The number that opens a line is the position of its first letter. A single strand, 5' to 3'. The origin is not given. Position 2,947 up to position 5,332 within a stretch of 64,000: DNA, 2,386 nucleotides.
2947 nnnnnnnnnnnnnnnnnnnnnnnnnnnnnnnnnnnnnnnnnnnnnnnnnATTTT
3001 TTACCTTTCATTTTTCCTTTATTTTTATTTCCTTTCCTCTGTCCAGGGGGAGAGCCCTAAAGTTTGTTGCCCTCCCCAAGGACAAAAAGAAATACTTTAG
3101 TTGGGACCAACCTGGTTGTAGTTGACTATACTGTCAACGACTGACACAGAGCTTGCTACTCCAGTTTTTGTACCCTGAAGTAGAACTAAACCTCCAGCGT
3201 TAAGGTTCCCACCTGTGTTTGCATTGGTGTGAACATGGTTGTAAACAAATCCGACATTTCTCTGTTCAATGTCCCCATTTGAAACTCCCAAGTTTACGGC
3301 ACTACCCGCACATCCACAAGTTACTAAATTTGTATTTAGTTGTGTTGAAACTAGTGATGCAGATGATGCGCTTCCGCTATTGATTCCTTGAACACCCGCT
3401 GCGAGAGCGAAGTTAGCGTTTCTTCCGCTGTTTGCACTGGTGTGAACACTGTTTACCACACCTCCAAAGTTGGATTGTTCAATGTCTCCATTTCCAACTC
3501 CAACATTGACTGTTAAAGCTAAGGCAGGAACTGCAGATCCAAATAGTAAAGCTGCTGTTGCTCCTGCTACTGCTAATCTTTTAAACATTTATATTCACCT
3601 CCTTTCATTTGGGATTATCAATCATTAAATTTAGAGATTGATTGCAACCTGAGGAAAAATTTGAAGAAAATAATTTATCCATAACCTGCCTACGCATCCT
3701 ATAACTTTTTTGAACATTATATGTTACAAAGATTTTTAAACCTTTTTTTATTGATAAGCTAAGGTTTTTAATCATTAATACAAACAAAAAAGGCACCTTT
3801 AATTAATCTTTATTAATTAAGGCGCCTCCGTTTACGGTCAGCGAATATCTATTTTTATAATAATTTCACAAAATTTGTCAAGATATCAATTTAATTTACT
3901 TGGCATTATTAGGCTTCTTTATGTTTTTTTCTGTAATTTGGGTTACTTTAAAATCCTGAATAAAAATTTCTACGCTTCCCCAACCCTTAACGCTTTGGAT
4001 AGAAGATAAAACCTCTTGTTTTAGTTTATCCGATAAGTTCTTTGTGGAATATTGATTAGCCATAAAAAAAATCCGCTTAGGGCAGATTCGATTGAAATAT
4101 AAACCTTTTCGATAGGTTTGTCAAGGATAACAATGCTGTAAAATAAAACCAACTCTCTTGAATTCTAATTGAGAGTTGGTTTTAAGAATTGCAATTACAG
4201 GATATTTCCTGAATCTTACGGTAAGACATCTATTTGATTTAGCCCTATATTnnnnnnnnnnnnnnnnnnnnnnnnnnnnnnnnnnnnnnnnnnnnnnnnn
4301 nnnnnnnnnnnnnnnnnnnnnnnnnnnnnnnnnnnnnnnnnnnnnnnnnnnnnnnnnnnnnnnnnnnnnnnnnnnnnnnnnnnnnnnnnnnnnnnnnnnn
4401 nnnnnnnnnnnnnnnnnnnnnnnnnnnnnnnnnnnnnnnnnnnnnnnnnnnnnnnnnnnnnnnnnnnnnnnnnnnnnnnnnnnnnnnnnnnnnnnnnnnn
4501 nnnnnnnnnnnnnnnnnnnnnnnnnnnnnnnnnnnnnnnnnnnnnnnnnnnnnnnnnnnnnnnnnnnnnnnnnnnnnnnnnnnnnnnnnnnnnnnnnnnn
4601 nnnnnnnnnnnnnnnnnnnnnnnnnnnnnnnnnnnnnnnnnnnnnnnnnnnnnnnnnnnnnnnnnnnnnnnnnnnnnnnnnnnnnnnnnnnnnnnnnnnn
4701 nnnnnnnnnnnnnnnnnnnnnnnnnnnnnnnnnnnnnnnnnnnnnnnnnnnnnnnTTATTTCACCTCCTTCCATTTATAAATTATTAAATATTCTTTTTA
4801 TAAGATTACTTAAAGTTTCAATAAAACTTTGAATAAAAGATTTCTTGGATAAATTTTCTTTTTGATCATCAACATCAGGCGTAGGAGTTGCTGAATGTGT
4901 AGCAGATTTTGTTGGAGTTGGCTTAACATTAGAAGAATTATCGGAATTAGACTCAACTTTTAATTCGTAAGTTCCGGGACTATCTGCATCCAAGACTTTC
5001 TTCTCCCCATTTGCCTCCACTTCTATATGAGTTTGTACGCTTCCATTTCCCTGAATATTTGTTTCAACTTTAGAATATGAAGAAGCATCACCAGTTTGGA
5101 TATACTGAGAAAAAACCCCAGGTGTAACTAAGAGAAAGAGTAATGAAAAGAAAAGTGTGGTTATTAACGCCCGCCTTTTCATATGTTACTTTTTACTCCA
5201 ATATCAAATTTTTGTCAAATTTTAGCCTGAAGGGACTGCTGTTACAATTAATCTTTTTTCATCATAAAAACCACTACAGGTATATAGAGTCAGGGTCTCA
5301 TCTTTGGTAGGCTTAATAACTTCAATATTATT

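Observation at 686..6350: Sortase locus with a paralogous family of secreted ANSG-repeat / CSTCVG-motif proteins and a non-canonical sorting signal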

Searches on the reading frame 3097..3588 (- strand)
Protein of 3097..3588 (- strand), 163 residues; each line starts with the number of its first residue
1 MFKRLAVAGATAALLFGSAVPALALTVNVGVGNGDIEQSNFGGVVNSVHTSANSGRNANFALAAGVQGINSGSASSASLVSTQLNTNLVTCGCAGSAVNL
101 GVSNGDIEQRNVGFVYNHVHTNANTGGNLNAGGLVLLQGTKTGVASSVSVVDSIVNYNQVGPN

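Call 3: search_protein_families(library=pfam, proteins=[window:3097-3588:-], max_evalue=0.1)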
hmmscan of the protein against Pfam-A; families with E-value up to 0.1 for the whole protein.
window:3097-3588:- (163 aa): 0 families

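Call 4: search_protein_families(library=ncbifam, proteins=[window:3097-3588:-], max_evalue=0.1)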
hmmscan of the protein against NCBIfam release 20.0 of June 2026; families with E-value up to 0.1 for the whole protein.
window:3097-3588:- (163 aa): 0 families

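Call 24: find_homologous_proteins(query=window:3097-3588:-, max_evalue=0.001)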
Query window:3097-3588:- (163 aa): 4 proteins with E <= 0.001 among 2979 candidates.
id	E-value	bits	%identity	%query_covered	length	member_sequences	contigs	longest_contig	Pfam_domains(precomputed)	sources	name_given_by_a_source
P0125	1.1e-91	323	100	100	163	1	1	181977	-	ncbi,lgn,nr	ncbi:MAG: hypothetical protein HY344_02175 [Candidatus Levybacteria bacterium]|nr:hypothetical prote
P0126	1.9e-45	172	62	99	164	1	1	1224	-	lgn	-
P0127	2.8e-43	165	60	99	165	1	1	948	-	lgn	-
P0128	2.6e-25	107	50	90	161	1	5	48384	-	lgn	-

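Call 35: predict_structure(alignment_id=A3)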
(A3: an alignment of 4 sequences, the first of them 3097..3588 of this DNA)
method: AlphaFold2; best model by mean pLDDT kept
length: 163 residues; sequences in the alignment: 4
mean_pLDDT: 27.0   pTM: 0.23
mean pLDDT of the five models: 27.0, 26.8, 26.2, 23.6, 22.8
residues with pLDDT >= 90: 0; 70-90: 0; 50-70: 0; < 50: 163
segments of 3 or more residues with pLDDT < 50: 1-163
pLDDT, mean of each block of 10 residues (from residue 1): 30 29 30 29 32 31 27 22 24 23 21 29 29 29 23 26 25
secondary structure, 60 per line:
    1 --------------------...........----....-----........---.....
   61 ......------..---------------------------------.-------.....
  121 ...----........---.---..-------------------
elements in order: E21-31 E36-39 E45-52 E56-66 E116-123 E128-135

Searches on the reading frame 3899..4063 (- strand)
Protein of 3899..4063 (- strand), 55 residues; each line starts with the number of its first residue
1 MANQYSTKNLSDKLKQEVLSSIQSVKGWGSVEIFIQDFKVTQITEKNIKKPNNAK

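Call 61: search_protein_families(library=pfam, proteins=[window:3899-4063:-], max_evalue=1)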
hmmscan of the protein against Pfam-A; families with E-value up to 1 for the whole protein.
seq(55 aa): 1 family
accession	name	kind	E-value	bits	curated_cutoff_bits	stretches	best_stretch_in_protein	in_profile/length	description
PF10055.14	DUF2292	-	3.3e-05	23.8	22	1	16-43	3-29/37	Uncharacterized small protein (DUF2292)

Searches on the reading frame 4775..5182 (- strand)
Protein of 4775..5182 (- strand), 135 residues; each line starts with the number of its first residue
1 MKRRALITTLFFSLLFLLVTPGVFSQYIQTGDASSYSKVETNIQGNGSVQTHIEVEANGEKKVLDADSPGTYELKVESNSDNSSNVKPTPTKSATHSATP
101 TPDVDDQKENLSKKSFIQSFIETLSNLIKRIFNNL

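Call 3: search_protein_families(library=pfam, proteins=[window:4775-5182:-], max_evalue=0.1)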
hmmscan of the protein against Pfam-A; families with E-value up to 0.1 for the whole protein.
window:4775-5182:- (135 aa): 2 families
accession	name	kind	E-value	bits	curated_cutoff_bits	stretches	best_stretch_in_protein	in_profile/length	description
PF17936.7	Big_6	-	0.044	14.5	27.6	1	38-101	12-77/83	Bacterial Ig domain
PF07515.17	TraI_2_C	-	0.053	14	27.3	1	17-54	36-73/126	Putative conjugal transfer nickase/helicase TraI C-term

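Call 4: search_protein_families(library=ncbifam, proteins=[window:4775-5182:-], max_evalue=0.1)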
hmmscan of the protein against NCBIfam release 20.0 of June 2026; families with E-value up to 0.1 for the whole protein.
window:4775-5182:- (135 aa): 1 family
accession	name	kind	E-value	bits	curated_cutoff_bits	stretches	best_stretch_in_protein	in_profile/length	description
NF047638.1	throspo3_MtsC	equivalog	0.003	16.5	350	1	35-108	329-401/428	cell-cell cohesion MYXO-CTERM protein MtsC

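Call 61: search_protein_families(library=pfam, proteins=[window:4775-5182:-], max_evalue=1)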
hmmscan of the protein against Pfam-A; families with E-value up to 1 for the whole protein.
window:4775-5182:- (135 aa): 2 families
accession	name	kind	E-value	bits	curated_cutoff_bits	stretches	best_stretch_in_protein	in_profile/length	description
PF17936.7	Big_6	-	0.044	14.5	27.6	1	38-101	12-77/83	Bacterial Ig domain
PF07515.17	TraI_2_C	-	0.053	14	27.3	1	17-54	36-73/126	Putative conjugal transfer nickase/helicase TraI C-term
